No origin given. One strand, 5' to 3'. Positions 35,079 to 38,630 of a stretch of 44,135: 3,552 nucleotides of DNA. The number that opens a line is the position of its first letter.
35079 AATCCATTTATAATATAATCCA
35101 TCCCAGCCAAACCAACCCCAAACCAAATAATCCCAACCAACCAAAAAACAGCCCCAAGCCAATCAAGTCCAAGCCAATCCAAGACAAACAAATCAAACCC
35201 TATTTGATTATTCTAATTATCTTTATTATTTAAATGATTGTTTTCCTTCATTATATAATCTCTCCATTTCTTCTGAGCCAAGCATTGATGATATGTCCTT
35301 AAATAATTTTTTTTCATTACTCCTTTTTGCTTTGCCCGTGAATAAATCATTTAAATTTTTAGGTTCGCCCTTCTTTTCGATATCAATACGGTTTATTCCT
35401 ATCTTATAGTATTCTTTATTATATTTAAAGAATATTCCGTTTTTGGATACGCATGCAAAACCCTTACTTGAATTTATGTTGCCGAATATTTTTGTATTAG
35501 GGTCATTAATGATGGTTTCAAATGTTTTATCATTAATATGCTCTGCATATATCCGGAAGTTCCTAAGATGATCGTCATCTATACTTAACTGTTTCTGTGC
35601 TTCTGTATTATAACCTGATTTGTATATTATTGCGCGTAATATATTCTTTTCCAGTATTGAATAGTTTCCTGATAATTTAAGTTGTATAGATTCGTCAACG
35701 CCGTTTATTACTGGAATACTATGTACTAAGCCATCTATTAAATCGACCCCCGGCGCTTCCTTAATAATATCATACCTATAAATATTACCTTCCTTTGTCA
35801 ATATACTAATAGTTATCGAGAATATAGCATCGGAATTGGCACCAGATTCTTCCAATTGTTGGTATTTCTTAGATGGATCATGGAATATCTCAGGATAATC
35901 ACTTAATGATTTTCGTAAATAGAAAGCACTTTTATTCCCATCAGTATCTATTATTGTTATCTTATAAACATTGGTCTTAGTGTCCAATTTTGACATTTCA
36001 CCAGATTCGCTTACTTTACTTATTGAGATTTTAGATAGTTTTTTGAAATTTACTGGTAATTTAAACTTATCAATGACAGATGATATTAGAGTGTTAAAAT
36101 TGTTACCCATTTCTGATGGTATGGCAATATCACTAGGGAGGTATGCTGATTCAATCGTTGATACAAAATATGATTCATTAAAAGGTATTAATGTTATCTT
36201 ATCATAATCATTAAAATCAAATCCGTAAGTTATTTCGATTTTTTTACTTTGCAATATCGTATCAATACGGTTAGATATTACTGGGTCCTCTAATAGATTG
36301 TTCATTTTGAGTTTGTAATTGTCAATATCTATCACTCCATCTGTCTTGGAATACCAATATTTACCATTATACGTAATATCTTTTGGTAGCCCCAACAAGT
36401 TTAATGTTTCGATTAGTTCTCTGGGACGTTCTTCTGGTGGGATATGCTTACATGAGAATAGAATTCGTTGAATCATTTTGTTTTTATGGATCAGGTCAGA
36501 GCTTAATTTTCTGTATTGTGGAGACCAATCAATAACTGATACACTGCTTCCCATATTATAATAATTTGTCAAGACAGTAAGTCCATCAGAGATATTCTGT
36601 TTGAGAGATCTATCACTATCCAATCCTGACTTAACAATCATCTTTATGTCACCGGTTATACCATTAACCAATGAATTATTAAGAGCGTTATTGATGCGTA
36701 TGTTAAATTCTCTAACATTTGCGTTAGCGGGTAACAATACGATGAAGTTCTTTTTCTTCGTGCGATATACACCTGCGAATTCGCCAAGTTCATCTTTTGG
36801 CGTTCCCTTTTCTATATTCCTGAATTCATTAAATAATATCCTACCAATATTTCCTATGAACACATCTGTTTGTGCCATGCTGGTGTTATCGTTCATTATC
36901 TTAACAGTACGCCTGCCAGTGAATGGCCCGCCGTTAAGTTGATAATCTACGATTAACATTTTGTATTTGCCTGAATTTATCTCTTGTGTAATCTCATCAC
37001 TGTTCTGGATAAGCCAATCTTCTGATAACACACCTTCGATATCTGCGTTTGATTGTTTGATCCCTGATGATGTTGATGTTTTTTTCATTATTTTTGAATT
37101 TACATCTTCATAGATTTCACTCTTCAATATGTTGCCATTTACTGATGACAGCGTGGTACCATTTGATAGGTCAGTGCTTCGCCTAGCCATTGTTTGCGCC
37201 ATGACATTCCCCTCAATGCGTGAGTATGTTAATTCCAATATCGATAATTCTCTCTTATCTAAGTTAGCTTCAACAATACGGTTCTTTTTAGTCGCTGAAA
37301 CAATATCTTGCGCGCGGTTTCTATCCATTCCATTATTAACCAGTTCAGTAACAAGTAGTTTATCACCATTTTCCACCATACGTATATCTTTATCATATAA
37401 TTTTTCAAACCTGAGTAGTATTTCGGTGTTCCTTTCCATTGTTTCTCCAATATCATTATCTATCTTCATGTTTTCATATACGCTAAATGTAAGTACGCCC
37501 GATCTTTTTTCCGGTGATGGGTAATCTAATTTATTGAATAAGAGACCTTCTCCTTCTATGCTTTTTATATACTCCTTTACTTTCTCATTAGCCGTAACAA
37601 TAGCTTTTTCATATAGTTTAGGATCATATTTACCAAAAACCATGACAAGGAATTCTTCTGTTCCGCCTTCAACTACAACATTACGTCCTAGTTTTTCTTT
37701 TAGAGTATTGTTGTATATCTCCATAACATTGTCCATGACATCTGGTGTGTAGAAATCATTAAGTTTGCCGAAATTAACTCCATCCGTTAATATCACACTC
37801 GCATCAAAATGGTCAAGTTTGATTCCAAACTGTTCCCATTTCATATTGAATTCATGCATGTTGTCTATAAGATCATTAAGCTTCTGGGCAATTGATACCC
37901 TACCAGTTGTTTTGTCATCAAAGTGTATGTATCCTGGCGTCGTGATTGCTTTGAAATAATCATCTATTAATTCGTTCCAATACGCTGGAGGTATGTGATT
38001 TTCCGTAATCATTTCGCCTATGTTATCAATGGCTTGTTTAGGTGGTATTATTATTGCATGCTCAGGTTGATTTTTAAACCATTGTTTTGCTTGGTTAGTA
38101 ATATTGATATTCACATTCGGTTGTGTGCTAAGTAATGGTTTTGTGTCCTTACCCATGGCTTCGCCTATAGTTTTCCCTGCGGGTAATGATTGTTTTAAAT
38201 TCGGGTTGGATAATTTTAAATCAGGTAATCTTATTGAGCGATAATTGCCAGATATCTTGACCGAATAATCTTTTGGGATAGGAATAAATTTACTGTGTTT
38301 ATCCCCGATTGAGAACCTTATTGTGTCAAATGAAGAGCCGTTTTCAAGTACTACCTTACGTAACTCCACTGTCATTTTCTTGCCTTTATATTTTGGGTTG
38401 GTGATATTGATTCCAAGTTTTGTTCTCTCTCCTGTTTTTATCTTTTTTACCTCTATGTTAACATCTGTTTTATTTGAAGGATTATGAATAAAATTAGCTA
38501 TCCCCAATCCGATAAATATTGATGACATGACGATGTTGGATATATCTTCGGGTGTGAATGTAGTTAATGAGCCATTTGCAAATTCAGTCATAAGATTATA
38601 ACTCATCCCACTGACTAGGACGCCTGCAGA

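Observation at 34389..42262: Co-directional four-gene orphan cluster centred on a 1638-aa protein: best candidate for an undescribed system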

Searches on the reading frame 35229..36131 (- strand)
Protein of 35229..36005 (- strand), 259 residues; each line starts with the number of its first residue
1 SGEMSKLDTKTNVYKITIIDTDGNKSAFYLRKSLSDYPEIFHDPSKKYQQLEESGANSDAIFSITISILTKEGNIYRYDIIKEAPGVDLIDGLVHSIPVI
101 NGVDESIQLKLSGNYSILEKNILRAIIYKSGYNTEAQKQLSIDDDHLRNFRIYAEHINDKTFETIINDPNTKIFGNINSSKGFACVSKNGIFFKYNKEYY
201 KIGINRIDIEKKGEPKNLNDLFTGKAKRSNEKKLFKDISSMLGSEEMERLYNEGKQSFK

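Call 35: search_protein_families(library=pfam, proteins=[window:35229-36005:-], max_evalue=10)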
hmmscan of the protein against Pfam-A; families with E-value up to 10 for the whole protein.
window:35229-36005:- (259 aa): 1 family
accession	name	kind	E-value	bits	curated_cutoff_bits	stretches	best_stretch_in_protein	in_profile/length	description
PF21430.3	DTP-pb9_B-dom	-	0.12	12.9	27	1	2-45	38-75/85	Distal tail protein pb9, B domain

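Call 41: find_related_loci(query=A3, collection=genome_contigs, flank=10000)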
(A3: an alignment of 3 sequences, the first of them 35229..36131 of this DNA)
Query A3 (301 aa) in genome_contigs; peptide patterns used: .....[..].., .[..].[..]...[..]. (x = any residue, [..] = any of these).
56 stretches matched a pattern, but none encodes a relative of the query by tblastn (E <= 1e-3).

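Call 42: find_related_loci(query=A3, collection=metagenome_contigs, flank=10000)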
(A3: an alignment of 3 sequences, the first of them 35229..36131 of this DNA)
Query A3 (301 aa) in metagenome_contigs; peptide patterns used: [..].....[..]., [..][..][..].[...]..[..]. (x = any residue, [..] = any of these).
269 stretches matched a pattern; 3 encode a relative of the query (tblastn E <= 1e-3); 3 distinct loci.
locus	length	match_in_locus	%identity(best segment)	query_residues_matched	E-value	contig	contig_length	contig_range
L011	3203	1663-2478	36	26-297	3e-41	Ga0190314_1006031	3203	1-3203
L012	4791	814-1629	37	26-297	1e-40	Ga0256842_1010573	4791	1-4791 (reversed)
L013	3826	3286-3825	27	10-184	3e-16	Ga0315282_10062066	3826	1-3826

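Call 56: search_solved_structures(query=A3, max_evalue=10, show_alignments=3)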
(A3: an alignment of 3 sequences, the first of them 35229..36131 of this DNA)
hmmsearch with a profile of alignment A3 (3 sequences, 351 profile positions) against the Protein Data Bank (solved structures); distinct sequences matched with E-value up to 10: 1.
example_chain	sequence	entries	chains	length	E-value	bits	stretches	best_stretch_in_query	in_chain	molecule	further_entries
6rd4_7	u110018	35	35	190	1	11.6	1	113-157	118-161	Mitochondrial ATP synthase associated protein ASA7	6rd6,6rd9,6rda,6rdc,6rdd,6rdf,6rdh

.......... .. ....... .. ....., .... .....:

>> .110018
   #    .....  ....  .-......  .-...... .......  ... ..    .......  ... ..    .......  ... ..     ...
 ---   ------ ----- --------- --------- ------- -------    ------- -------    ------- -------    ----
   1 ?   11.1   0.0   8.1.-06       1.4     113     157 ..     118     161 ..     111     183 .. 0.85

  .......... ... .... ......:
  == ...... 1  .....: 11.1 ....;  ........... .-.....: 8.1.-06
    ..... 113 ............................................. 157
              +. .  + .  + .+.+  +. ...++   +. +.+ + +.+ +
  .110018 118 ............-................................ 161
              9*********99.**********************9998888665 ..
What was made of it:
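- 35241..36098 (-): Giant aa 1349-1634: C-terminal module, possibly protein-kinase-like. Its conserved motifs are KTNVY, YxR, EAPG, IPVIN, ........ and RIDIE. There is no sequence match in PDB or Pfam (calls 35, 56).
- Closest known: Protein-kinase-like fold phosphotransferases. Different: There is no sequence match (calls 35, 56).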

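Call 69: predict_structure(alignment_id=A3)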
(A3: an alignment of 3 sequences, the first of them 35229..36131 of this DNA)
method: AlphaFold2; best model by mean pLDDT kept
length: 301 residues; sequences in the alignment: 3
mean_pLDDT: 53.8   pTM: 0.45
mean pLDDT of the five models: 53.8, 51.4, 48.7, 47.2, 45.4
residues with pLDDT >= 90: 2; 70-90: 70; 50-70: 84; < 50: 145
segments of 3 or more residues with pLDDT < 50: 1-29, 41-53, 75-104, 108-118, 127-129, 131-155, 182-194, 246-261
pLDDT, mean of each block of 10 residues (from residue 1): 35 42 45 56 34 54 65 46 36 36 45 45 52 38 30 53 74 64 42 53 82 85 76 74 50 34 52 58 76 82 73
secondary structure, 60 per line:
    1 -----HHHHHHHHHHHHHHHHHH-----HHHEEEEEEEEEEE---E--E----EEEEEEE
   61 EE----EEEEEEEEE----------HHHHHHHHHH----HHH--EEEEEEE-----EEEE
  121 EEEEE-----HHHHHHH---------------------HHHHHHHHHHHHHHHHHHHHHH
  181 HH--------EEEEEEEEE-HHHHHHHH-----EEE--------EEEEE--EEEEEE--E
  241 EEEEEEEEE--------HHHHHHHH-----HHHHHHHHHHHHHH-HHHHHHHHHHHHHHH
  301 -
elements in order: H6-23 E32-42 E54-62 E67-75 H86-95 E105-111 E117-125 H131-137 H159-182 E191-199 H201-208 E214-216 E225-229 E232-237 E240-249 H258-265 H271-284 H286-300
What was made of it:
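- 35241..36098 (-): The AF2 model has pLDDT 54, with an N-lobe-like b-b-b-a-b-b order (call 69).
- On Protein-kinase-like superfamily (C-terminal module): The AF2 model has pLDDT 54 (call 69).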

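Call 72: fold_search(model_id=the predicted structure, library=pdb)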
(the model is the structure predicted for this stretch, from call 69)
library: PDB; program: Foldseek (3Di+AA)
matches with E <= 10: 1106; with E <= 0.001: 0
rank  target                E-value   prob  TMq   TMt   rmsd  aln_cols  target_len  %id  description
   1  2w9z_B                2.1e-02  0.47  0.18  0.19  15.5       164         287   12  Crystal Structure of CDK4 in complex with a D-type cyclin (released 2009-03-10)
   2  7rj7_B                3.8e-02  0.57  0.20  0.20  12.8       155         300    8  CRYSTAL STRUCTURE OF AP2 ASSOCIATED KINASE 1 ISOFORM 1 COMPLEXED WITH LIGAND 2-(1-AMINO-3-METHYLBUTYL)-6- (PYRIDIN-4-Y (released 2022-02-23)
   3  4xr7_F                4.0e-02  0.35  0.18  0.13  19.3       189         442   15  Structure of the Saccharomyces cerevisiae PAN2-PAN3 core complex (released 2015-01-28)
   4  7rj8_A                4.3e-02  0.44  0.19  0.19  12.7       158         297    9  CRYSTAL STRUCTURE OF AP2 ASSOCIATED KINASE 1 ISOFORM 1 COMPLEXED WITH LIGAND (2R)-2-AMINO-N-[3-(DIFLUOROM ETHOXY)-4-(1 (released 2022-02-23)
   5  7rj6_B                4.5e-02  0.51  0.19  0.19  12.9       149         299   10  CRYSTAL STRUCTURE OF AP2 ASSOCIATED KINASE 1 ISOFORM 1 COMPLEXED WITH LIGAND (2R)-2-AMINO-N-[3-(DIFLUOROM ETHOXY)-4-(1 (released 2022-02-23)
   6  8gmd_A                6.8e-02  0.33  0.17  0.18  14.6       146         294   11  CRYSTAL STRUCTURE OF AP2 ASSOCIATED KINASE 1 COMPLEXED WITH (5P)-3-({(8R)-5-[(4-aminopiperidin-1-yl)methyl]pyrrolo[2,1 (released 2023-07-12)
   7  1g3n_A                7.7e-02  0.44  0.17  0.18   6.8       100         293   13  STRUCTURE OF A P18(INK4C)-CDK6-K-CYCLIN TERNARY COMPLEX (released 2001-01-10)
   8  9qb5_B                7.7e-02  0.30  0.18  0.18  13.1       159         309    8  AP2-associated protein kinase 1 (AAK1) bound to CKJB68 (released 2025-04-09)
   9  4bwx_B                8.6e-02  0.28  0.18  0.15  17.2       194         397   14  Structure of Neurospora crassa PAN3 pseudokinase mutant (released 2013-08-21)
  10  6xq6_B                9.1e-02  0.20  0.10  0.14  20.9       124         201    6  Receptor for Advanced Glycation End Products VC1 domain in complex with Fragment 11 (released 2021-07-14)
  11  7m5z_A                9.7e-02  0.75  0.17  0.19   6.9        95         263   14  Crystal Structure of the MerTK Kinase Domain in Complex with Inhibitor MIPS15692 (released 2021-10-06)
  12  2w99_B                9.7e-02  0.21  0.17  0.17  15.3       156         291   12  Crystal Structure of CDK4 in complex with a D-type cyclin (released 2009-03-10)
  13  7rj6_A                1.0e-01  0.25  0.18  0.18  13.2       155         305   10  CRYSTAL STRUCTURE OF AP2 ASSOCIATED KINASE 1 ISOFORM 1 COMPLEXED WITH LIGAND (2R)-2-AMINO-N-[3-(DIFLUOROM ETHOXY)-4-(1 (released 2022-02-23)
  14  5yjl_D                1.1e-01  0.10  0.13  0.15  18.9       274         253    9  Crystal structure of Arabidopsis glutamyl-tRNA reductase in complex with NADPH and GBP (released 2018-05-30)
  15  4l7f                  1.2e-01  0.28  0.18  0.16  15.8       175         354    9  Co-crystal Structure of JNK1 and AX13587 (released 2013-08-21)
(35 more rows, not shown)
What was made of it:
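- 35241..36098 (-): Foldseek hits are weak but mostly protein kinases (call 72).
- On Protein-kinase-like superfamily (C-terminal module): The best Foldseek hits are kinases, but with E≥0.02 and TM about 0.2 (call 72).
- The kinase-like assignment rests on Foldseek E≥0.02 (call 72) and on motifs.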

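Call 80: search_protein_families(library=ncbifam, proteins=[L012:1646-2260:+], max_evalue=1)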
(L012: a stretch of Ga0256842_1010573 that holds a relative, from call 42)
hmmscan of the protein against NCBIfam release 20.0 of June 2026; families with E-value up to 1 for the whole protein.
L012:1646-2260:+ (204 aa): 1 family
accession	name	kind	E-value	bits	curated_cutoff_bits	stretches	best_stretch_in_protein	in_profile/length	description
TIGR01675.1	plant-AP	equivalog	0.053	12.8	264.3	1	121-180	101-163/229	plant acid phosphatase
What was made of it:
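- On Protein-kinase-like superfamily (C-terminal module): Pfam, NCBIfam and the PDB profile search gave no kinase hit (calls 35, 56, 80).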

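Call 87: find_related_loci(query=A3, collection=viral_contigs, flank=10000)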
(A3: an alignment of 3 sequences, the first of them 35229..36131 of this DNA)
Query A3 (301 aa) in viral_contigs; peptide patterns used: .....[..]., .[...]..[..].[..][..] (x = any residue, [..] = any of these).
167 stretches matched a pattern, but none encodes a relative of the query by tblastn (E <= 1e-3).

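Call 90: search_protein_families(library=pfam, proteins=[L012:1646-2260:+, L011:196-807:+, L011:815-1288:-], max_evalue=0.1)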
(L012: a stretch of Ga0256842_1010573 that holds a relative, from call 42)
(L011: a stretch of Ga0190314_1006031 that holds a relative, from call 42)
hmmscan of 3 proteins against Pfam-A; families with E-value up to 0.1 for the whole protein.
L012:1646-2260:+ (204 aa): 1 family
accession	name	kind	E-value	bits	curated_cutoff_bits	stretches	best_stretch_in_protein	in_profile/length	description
PF18609.8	SAM_Exu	-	0.024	15.4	28.9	0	149-200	4-51/72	Exuperantia SAM-like domain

L011:196-807:+ (203 aa): 0 families

L011:815-1288:- (157 aa): 2 families
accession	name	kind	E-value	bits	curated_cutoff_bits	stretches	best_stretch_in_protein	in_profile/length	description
PF01679.22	Pmp3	-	0.0031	17.9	22.9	1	6-42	15-45/49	Proteolipid membrane potential modulator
PF04021.17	Class_IIIsignal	-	0.028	14.8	23.7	1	17-39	3-25/27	Class III signal peptide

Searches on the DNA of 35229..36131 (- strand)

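Call 48: search_rna_families(sources=[L011, L012, L013], threshold=gathering)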
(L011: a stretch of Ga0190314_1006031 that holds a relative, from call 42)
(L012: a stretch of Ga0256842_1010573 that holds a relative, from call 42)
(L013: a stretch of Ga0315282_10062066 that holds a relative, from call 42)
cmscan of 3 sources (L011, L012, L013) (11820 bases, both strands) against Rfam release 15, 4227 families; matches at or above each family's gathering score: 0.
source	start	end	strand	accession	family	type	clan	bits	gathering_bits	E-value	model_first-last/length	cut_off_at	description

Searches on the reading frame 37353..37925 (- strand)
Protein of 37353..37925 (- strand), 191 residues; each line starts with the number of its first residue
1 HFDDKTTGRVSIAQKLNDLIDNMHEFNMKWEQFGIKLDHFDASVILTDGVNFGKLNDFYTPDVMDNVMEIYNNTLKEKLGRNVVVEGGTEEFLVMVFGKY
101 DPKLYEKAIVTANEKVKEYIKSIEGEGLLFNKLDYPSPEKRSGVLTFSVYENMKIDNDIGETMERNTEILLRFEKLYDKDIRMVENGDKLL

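Call 35: search_protein_families(library=pfam, proteins=[window:37353-37925:-], max_evalue=10)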
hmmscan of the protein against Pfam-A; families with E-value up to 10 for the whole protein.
window:37353-37925:- (191 aa): 1 family
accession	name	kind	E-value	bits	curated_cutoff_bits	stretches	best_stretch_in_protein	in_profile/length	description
PF00990.26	GGDEF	-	0.018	15.2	23.8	1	37-102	28-94/161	Diguanylate cyclase, GGDEF domain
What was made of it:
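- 37443..37817 (-): Giant aa 776-900: palm domain 1, GGDEF-type. It keeps the beta1 Asp (TDG), the FGKLND Asn/Asp, the second Asp, and GTEEF in place of GGDEF. Pfam GGDEF E=0.018 (call 35).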

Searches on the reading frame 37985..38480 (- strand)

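Call 105: search_solved_structures(query=A10, max_evalue=10)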
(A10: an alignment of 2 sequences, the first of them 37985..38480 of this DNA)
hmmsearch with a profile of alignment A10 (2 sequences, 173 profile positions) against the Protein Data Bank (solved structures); distinct sequences matched with E-value up to 10: 19.
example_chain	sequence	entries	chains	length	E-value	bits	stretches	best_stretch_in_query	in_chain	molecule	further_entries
4wsl_A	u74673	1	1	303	1.5e-06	31.6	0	62-89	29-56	Pentatricopeptide repeat protein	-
4wn4_A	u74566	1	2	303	1.8e-05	28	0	62-89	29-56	Pentatricopeptide repeat protein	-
4pjr_A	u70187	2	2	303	0.00013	25.2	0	62-89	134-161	Pentatricopeptide repeat protein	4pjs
5it7_HH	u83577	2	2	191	0.002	21.3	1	44-87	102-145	KLLA0F04499p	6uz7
6i7o_AD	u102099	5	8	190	0.013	18.7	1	44-87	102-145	60S ribosomal protein L9-A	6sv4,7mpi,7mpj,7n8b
3j16_F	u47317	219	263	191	0.013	18.7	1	44-87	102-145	60S ribosomal protein L6 | 60S ribosomal protein L9 | 60S ribosomal protein L9-A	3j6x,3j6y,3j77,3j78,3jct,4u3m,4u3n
6qt0_F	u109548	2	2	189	0.014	18.6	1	44-87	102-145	60S ribosomal protein L9-A | RPL9A isoform 1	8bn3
4v7h_BH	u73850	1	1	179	0.016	18.4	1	44-87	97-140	60S ribosomal protein L9(A)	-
6woo_H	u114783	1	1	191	0.017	18.3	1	44-87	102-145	uL6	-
5nyz_A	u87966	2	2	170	0.17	15.1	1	4-48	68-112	DUTPase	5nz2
3zf4_A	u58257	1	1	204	0.17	15.1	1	4-48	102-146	DUTPASE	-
5cct_A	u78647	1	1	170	0.2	14.8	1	4-48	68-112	DUTPase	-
5cco_A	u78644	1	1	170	0.2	14.8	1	4-48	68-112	DUTPase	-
3zf6_A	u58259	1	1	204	0.23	14.6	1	4-49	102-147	DUTPASE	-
3zf1_A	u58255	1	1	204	0.26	14.4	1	4-48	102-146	DUTPASE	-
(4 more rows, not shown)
